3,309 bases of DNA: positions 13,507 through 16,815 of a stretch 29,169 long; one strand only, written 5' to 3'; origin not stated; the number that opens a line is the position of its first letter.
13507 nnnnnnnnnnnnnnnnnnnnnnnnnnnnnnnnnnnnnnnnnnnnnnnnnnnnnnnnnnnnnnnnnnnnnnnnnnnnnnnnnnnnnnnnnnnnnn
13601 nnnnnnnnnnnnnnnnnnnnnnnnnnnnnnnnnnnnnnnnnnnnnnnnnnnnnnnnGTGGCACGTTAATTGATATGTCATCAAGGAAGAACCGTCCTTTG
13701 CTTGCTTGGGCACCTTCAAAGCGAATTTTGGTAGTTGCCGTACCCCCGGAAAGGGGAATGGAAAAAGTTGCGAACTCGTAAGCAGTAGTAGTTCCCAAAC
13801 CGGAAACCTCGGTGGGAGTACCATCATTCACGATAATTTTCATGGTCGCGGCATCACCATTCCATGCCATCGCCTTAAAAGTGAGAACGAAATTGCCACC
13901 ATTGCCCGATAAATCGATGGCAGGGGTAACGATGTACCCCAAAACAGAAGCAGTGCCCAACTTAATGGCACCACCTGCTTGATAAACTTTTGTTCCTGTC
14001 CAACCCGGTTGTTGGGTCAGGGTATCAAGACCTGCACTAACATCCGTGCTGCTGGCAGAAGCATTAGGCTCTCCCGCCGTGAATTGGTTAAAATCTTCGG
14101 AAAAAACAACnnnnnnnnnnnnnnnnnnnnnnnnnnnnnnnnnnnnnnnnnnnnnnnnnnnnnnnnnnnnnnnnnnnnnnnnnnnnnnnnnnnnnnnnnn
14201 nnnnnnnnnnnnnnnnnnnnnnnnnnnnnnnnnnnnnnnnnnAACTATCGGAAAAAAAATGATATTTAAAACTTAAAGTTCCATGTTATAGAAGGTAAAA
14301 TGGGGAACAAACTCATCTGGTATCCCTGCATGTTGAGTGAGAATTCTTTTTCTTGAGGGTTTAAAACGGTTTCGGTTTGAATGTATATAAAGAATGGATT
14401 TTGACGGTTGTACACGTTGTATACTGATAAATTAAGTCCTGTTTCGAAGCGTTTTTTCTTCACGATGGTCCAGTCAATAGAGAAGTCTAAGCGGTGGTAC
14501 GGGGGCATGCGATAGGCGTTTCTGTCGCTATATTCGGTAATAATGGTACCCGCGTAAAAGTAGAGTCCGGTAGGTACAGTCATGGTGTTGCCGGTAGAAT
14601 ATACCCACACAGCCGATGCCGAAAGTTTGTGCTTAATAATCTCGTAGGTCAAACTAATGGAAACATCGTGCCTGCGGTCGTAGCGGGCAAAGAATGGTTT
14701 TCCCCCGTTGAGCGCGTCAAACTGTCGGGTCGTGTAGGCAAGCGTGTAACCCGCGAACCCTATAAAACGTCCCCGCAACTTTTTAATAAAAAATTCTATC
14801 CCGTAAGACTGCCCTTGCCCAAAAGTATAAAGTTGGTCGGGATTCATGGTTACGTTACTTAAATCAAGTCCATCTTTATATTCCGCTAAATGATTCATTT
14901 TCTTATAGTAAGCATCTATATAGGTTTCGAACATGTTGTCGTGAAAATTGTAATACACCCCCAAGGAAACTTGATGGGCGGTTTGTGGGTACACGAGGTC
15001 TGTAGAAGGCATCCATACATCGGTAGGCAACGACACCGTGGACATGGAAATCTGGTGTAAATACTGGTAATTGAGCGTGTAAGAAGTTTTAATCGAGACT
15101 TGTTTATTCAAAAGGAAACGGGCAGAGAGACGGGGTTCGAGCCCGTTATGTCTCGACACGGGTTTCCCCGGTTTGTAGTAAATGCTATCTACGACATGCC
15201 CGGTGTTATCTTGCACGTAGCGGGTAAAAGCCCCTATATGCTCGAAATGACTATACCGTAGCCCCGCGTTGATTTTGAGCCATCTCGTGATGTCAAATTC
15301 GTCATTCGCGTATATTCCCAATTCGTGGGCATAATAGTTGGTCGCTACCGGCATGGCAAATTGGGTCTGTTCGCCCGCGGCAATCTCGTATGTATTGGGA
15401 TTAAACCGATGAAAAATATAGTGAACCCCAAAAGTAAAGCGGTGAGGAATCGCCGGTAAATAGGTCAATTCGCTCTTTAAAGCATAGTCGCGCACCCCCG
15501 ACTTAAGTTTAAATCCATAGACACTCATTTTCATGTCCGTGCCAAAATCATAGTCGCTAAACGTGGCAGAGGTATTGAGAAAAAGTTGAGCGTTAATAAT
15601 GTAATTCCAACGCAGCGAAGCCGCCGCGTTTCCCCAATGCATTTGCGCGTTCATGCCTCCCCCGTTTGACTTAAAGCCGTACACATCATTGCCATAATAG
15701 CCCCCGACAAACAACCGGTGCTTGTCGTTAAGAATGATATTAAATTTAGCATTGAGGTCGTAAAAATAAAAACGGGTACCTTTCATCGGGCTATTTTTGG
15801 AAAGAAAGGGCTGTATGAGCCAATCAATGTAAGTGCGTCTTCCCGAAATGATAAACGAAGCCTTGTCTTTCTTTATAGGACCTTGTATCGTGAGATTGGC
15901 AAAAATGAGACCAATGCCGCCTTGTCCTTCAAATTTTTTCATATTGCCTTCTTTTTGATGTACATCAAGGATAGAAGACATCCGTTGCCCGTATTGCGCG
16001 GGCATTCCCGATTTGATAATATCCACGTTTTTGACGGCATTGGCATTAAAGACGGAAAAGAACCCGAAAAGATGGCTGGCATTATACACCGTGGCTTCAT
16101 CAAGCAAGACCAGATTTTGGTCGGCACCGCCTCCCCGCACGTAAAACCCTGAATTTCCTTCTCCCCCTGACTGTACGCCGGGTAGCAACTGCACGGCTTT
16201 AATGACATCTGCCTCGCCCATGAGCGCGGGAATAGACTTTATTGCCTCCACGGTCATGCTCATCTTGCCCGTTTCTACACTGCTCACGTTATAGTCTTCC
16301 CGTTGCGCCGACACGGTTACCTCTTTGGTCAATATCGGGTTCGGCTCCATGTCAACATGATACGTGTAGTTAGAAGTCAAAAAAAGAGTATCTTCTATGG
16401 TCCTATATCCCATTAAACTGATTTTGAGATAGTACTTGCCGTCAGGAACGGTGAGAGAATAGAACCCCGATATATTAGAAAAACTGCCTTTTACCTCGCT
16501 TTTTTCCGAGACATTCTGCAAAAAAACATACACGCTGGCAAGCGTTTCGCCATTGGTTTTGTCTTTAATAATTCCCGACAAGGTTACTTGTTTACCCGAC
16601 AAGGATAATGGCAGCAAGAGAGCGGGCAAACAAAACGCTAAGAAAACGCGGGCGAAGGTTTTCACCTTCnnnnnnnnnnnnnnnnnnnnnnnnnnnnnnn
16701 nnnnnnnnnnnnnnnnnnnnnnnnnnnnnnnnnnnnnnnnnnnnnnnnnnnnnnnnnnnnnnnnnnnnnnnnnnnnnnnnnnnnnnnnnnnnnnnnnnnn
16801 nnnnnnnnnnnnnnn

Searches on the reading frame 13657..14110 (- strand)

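Call 39: search_protein_families(library=ncbifam, proteins=[window:13657-14110:-], max_evalue=10)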
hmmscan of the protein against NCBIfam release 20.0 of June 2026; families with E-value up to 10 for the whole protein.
window:13657-14110:- (151 aa): 3 families
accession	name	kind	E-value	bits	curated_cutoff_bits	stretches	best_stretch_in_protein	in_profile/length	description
NF052644.1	T9SS_DNase_Rie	equivalog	8.4e-28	97.4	260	1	1-150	22-169/251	T9SS-dependent surface endonuclease, AS87_RS02955 family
NF038128.1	choice_anch_J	domain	0.0004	20.6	30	1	53-148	58-162/162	choice-of-anchor J domain-containing protein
TIGR00179.1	murB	equivalog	0.17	11.1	144.5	1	26-83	98-151/290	UDP-N-acetylmuramate dehydrogenase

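Call 40: search_protein_families(library=pfam, proteins=[window:13657-14110:-], max_evalue=10)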
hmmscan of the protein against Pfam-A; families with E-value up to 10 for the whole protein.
window:13657-14110:- (151 aa): 0 families

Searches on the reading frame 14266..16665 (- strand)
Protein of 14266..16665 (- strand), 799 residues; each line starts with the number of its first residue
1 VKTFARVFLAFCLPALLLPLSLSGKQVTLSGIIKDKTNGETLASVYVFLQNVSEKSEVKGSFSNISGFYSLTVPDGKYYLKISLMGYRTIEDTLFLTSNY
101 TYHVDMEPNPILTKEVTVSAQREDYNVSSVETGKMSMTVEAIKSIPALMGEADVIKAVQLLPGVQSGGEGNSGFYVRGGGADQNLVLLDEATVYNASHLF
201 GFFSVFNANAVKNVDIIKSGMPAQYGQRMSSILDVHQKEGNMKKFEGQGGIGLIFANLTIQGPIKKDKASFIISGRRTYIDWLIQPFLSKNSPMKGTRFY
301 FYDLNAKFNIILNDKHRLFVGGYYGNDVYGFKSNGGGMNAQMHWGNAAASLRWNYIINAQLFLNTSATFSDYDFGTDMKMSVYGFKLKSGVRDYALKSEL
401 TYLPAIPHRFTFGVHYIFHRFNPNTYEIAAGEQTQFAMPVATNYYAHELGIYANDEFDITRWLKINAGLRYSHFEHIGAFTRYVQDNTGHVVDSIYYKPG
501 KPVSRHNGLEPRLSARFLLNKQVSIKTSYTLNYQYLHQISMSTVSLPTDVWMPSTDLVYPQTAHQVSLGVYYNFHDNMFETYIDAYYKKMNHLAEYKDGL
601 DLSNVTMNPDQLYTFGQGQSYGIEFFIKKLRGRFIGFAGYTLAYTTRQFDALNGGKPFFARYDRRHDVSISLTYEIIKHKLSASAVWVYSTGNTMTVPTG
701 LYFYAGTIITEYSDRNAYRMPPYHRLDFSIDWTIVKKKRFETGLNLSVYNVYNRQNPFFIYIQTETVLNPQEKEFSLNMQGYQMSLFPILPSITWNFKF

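Call 4: search_protein_families(library=pfam, proteins=[window:14266-16665:-], max_evalue=0.01)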
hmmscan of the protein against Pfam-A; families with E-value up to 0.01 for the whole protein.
window:14266-16665:- (799 aa): 6 families
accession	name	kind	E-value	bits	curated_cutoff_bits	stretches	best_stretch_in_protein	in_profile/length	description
PF00593.30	TonB_dep_Rec_b-barrel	-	2.2e-22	81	27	1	298-751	20-436/436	TonB dependent receptor-like, beta-barrel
PF07715.20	Plug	-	4.5e-11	43.6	23.9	1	150-228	21-102/107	TonB-dependent Receptor Plug Domain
PF13715.12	CarbopepD_reg_2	-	2.7e-10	40.6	32.2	1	29-118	1-88/88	CarboxypepD_reg-like domain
PF25183.1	OMP_b-brl_4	-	1.7e-09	37.1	30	1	437-541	356-470/838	Outer membrane beta barrel domain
PF13620.12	CarboxypepD_reg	-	1.5e-08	35.3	32.3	1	28-106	1-79/82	Carboxypeptidase regulatory-like domain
PF08308.17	PEGA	-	0.0031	17.8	20.8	1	71-107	29-66/71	PEGA domain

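Call 5: search_protein_families(library=ncbifam, proteins=[window:14266-16665:-], max_evalue=0.01)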
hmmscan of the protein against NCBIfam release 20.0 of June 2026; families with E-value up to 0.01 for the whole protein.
window:14266-16665:- (799 aa): 1 family
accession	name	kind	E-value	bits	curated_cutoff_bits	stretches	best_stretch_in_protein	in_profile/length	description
TIGR01786.1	TonB-hemlactrns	subfamily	0.00058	18.3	323.75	1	405-530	346-459/719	TonB-dependent hemoglobin/transferrin/lactoferrin family receptor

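Call 13: find_homologous_proteins(query=window:14266-16665:-)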
Query window:14266-16665:- (799 aa): 8000 proteins with E <= 0.001 among 8000 candidates; the best 120 are listed.
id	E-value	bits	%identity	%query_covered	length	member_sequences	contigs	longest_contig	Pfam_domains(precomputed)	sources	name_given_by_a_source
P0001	0.0e+0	1839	100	100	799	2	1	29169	PF13715.13,PF25183.2,PF07715.21,PF13620.13,PF00593.31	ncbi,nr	ncbi:MAG: TonB-dependent receptor [Bacteroidales bacterium]|nr:TonB-dependent receptor [Bacteroidale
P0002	0.0e+0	1388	72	100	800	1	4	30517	PF13715.13,PF25183.2,PF07715.21,PF13620.13,PF00593.31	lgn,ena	-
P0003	0.0e+0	1316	69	99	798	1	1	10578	PF13715.13,PF25183.2,PF07715.21,PF13620.13,PF00593.31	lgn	-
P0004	0.0e+0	1313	71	97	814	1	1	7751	PF13715.13,PF25183.2,PF07715.21,PF13620.13,PF00593.31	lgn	-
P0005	0.0e+0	1313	69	100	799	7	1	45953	PF13715.13,PF25183.2,PF07715.21,PF13620.13,PF00593.31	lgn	-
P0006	0.0e+0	1308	72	97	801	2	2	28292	PF13715.13,PF25183.2,PF07715.21,PF13620.13,PF00593.31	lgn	-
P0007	0.0e+0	1279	70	97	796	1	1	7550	PF13715.13,PF25183.2,PF07715.21,PF13620.13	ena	-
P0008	0.0e+0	1261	71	95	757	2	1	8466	PF13715.13,PF25183.2,PF07715.21,PF00593.31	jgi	jgi:outer membrane receptor for ferrienterochelin and colicin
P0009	0.0e+0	1259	69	97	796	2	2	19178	PF13715.13,PF25183.2,PF07715.21,PF13620.13,PF00593.31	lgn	-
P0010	0.0e+0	1254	66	100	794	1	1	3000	PF13715.13,PF25183.2,PF07715.21,PF13620.13,PF00593.31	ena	-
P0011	0.0e+0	1251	68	97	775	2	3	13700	PF13715.13,PF25183.2,PF07715.21,PF13620.13,PF00593.31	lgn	-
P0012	0.0e+0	1250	67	97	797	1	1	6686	PF13715.13,PF25183.2,PF07715.21,PF13620.13,PF00593.31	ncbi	-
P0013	0.0e+0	1250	66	100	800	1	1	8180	PF13715.13,PF25183.2,PF07715.21,PF13620.13,PF00593.31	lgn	-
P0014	0.0e+0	1242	66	100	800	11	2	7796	PF13715.13,PF25183.2,PF07715.21,PF13620.13,PF00593.31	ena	-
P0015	0.0e+0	1234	68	95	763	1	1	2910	PF13715.13,PF25183.2,PF07715.21,PF08308.18,PF13620.13,PF00593.31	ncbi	ncbi:MAG: TonB-dependent receptor, partial [Bacteroidales bacterium]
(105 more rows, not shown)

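Call 16: find_encoding_contigs(protein=P0002, flank=8000, max_places=3)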
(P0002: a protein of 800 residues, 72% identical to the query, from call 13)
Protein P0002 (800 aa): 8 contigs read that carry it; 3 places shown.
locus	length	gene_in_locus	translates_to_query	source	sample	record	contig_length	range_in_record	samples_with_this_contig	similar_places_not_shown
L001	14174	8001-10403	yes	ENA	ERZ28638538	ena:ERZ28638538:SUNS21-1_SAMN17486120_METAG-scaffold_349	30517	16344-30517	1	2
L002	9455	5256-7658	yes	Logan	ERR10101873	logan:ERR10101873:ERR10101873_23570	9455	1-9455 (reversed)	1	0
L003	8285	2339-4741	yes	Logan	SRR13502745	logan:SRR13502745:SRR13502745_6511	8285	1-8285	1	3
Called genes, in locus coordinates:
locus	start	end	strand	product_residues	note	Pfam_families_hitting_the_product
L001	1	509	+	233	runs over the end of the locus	PF13505:OMP_b-brl (weak), PF16961:OmpA_like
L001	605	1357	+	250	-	-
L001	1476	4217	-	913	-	PF01326:PPDK_N, PF00391:PEP-utilizers, PF02896:PEP-utilizers_C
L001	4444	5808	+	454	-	PF01225:Mur_ligase, PF08245:Mur_ligase_M, PF02875:Mur_ligase_C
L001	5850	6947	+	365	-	PF07610:DUF1573, PF22073:Cep192_D4 (faint), PF22544:HYDIN_VesB_CFA65-like_Ig, PF15780:ASH (weak), PF22544:HYDIN_VesB_CFA65-like_Ig, PF07610:DUF1573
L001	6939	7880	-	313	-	PF01926:MMR_HSR1 (faint), PF16745:RsgA_N, PF03193:RsgA_GTPase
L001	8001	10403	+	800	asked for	PF13620:CarboxypepD_reg (weak), PF13715:CarbopepD_reg_2, PF07715:Plug, PF00593:TonB_dep_Rec_b-barrel, PF25183:OMP_b-brl_4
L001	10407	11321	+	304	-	PF14054:DUF4249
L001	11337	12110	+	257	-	PF00106:adh_short, PF08659:KR, PF13561:adh_short_C2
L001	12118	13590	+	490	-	-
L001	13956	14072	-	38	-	-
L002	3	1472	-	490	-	?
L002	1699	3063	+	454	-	PF01225:Mur_ligase, PF08245:Mur_ligase_M, PF02875:Mur_ligase_C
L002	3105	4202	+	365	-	PF07610:DUF1573, PF22073:Cep192_D4 (faint), PF22544:HYDIN_VesB_CFA65-like_Ig, PF15780:ASH (weak), PF22544:HYDIN_VesB_CFA65-like_Ig, PF07610:DUF1573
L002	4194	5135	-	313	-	PF01926:MMR_HSR1 (faint), PF16745:RsgA_N, PF03193:RsgA_GTPase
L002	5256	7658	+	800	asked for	PF13620:CarboxypepD_reg (weak), PF13715:CarbopepD_reg_2, PF07715:Plug, PF00593:TonB_dep_Rec_b-barrel, PF25183:OMP_b-brl_4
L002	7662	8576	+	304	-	PF14054:DUF4249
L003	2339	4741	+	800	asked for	PF13620:CarboxypepD_reg (weak), PF13715:CarbopepD_reg_2, PF07715:Plug, PF00593:TonB_dep_Rec_b-barrel, PF25183:OMP_b-brl_4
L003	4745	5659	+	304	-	PF14054:DUF4249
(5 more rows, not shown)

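Call 18: find_related_loci(query=A1, collection=genome_contigs, flank=10000)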
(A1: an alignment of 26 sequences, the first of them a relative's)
Query A1 (799 aa) in genome_contigs; peptide patterns used: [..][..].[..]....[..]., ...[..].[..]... (x = any residue, [..] = any of these).
600 stretches matched a pattern (row limit reached: there are more); 600 encode a relative of the query (tblastn E <= 1e-3); the best 80 are kept; 80 distinct loci.
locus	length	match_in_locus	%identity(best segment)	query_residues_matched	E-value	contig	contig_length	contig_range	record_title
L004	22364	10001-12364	62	12-799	0e+0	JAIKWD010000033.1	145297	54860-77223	MAG: Bacteroidales bacterium isolate RUI419 k141_8716770_flag=0_multi=16.7212_len=145297, whole genome shotgun sequence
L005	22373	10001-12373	61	8-799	0e+0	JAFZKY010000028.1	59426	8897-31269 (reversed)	MAG: Bacteroidales bacterium isolate RGIG7861 Water_buffalos_Reticulum-4__c458235, whole genome shotgun sequence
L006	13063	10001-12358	59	15-799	0e+0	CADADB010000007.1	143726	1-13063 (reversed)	MAG: uncultured Bacteroidetes bacterium isolate RUG13189 genome assembly, contig: RUG13189_asm_7, whole genome shotgun s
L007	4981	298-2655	50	7-799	0e+0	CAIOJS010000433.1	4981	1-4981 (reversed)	uncultured bacterium isolate AlinenLipids_bin-6511 genome assembly, contig: bin-6511:433/558, whole genome shotgun seque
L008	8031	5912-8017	55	25-732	0e+0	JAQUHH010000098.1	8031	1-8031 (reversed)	MAG: Bacteroidales bacterium isolate STCSWMC_32 NODE_29110_length_8031_cov_5.880567_ST_CSWMC, whole genome shotgun seque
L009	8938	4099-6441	49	15-799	0e+0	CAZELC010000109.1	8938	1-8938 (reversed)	MAG TPA_asm: uncultured Bacteroidales bacterium isolate SRP220891_co1_21 genome assembly, contig: NODE_15256_length_8938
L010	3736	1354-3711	49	4-799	0e+0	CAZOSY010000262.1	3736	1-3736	MAG TPA_asm: uncultured Bacteroidales bacterium isolate binchicken_co181_338 genome assembly, contig: NODE_58854_length_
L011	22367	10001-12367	49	5-799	0e+0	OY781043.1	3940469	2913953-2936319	MAG: Bacteroidales bacterium isolate 41a8a640-8181-446c-a524-684717726101 genome assembly, chromosome: 1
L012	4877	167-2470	50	28-799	0e+0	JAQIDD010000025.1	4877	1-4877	MAG: Candidatus Delongbacteria bacterium isolate GH39 k119_96246, whole genome shotgun sequence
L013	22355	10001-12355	48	26-799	0e+0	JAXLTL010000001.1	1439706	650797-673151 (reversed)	MAG: Bacteroidia bacterium isolate STL-BAC3 C3.123.fa-1, whole genome shotgun sequence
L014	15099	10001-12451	47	11-799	0e+0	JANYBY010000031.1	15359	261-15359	MAG: Bacteroidetes bacterium isolate 336R_metabinner_104 336R_k141_1484468, whole genome shotgun sequence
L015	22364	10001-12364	47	7-799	0e+0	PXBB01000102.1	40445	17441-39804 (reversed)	MAG: Bacteroidales bacterium isolate T3Sed10_232R1 T3-Sed10-C1084, whole genome shotgun sequence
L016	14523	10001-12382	48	28-799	0e+0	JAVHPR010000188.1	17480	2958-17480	MAG: Bacteroidia bacterium isolate WB02no9_35_13 NODE_2627_length_17480_cov_9.359254, whole genome shotgun sequence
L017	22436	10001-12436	47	1-799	0e+0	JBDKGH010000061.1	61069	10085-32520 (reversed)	MAG: Bacteroidota bacterium isolate farmington_2019_sw_WHONDRS-S19S_0053_B_bin.73 scaffold_251849, whole genome shotgun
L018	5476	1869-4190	48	23-799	0e+0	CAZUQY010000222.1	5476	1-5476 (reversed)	MAG TPA_asm: uncultured Bacteroidales bacterium isolate binchicken_co243_242 genome assembly, contig: NODE_14878_length_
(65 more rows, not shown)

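Call 26: search_solved_structures(query=window:14266-16665:-, max_evalue=0.001)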
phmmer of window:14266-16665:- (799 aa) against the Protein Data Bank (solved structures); distinct sequences matched with E-value up to 0.001: 0.

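Call 31: find_encoding_contigs(protein=P0005, flank=8000, max_places=2)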
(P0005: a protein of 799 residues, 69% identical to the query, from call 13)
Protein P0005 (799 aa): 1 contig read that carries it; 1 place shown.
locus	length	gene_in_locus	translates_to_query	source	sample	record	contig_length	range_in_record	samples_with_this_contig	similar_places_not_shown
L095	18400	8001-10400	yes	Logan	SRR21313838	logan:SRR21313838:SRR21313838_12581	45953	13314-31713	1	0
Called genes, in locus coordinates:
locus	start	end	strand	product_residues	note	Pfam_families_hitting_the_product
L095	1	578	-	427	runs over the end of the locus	-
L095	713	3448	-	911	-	PF01326:PPDK_N, PF00391:PEP-utilizers, PF02896:PEP-utilizers_C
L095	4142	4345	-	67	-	-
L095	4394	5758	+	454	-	PF01225:Mur_ligase, PF08245:Mur_ligase_M, PF02875:Mur_ligase_C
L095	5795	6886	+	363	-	PF07610:DUF1573, PF22544:HYDIN_VesB_CFA65-like_Ig, PF07610:DUF1573, PF15780:ASH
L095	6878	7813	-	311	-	PF16745:RsgA_N, PF01926:MMR_HSR1 (faint), PF03193:RsgA_GTPase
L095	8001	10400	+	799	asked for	PF13620:CarboxypepD_reg, PF13715:CarbopepD_reg_2, PF07715:Plug, PF00593:TonB_dep_Rec_b-barrel, PF25183:OMP_b-brl_4 (weak)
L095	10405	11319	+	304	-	PF14054:DUF4249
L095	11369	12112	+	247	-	PF00106:adh_short, PF08659:KR, PF23441:SDR (weak), PF13561:adh_short_C2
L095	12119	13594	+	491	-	-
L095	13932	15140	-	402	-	PF01483:P_proprotein (faint), PF18962:Por_Secre_tail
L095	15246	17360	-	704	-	PF01483:P_proprotein (faint), PF00041:fn3 (faint), PF18962:Por_Secre_tail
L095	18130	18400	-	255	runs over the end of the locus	PF00535:Glycos_transf_2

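Call 32: find_encoding_contigs(protein=P0006, flank=8000, max_places=2)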
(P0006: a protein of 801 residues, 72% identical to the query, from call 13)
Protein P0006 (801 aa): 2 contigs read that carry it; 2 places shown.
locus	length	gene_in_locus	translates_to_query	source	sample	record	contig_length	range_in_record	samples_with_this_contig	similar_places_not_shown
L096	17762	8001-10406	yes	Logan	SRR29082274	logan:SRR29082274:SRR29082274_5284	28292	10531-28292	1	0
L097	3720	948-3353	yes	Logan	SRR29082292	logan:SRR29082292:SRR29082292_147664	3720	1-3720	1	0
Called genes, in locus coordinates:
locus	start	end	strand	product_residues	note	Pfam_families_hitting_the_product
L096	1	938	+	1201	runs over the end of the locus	PF18370:RGI_lyase (faint), PF00041:fn3 (faint), PF16303:DUF4945 (faint), PF18962:Por_Secre_tail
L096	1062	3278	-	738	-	PF00580:UvrD-helicase, PF13245:AAA_19, PF13604:AAA_30 (faint), PF01443:Viral_helicase1 (faint), PF13245:AAA_19, PF13087:AAA_12 (faint), PF13538:UvrD_C_2 (faint), PF13361:UvrD_C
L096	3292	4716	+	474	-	PF00224:PK, PF02887:PK_C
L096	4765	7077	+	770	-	PF00580:UvrD-helicase, PF13245:AAA_19, PF13604:AAA_30 (faint), PF01443:Viral_helicase1 (faint), PF13361:UvrD_C, PF13538:UvrD_C_2, PF21196:PcrA_UvrD_tudor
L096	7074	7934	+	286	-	PF08885:GSCFA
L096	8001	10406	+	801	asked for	PF13620:CarboxypepD_reg (weak), PF13715:CarbopepD_reg_2, PF07715:Plug, PF00593:TonB_dep_Rec_b-barrel, PF25183:OMP_b-brl_4 (weak)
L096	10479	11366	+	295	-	PF14054:DUF4249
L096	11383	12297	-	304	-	-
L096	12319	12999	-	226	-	PF01746:tRNA_m1G_MT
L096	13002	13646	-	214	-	PF01596:Methyltransf_3, PF13847:Methyltransf_31 (weak), PF13578:Methyltransf_24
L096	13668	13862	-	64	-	PF02609:Exonuc_VII_S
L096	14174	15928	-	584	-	PF00664:ABC_membrane, PF00005:ABC_tran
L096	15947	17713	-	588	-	PF00664:ABC_membrane, PF02463:SMC_N (weak), PF00005:ABC_tran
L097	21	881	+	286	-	PF08885:GSCFA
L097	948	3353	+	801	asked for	PF13620:CarboxypepD_reg (weak), PF13715:CarbopepD_reg_2, PF07715:Plug, PF00593:TonB_dep_Rec_b-barrel, PF25183:OMP_b-brl_4 (weak)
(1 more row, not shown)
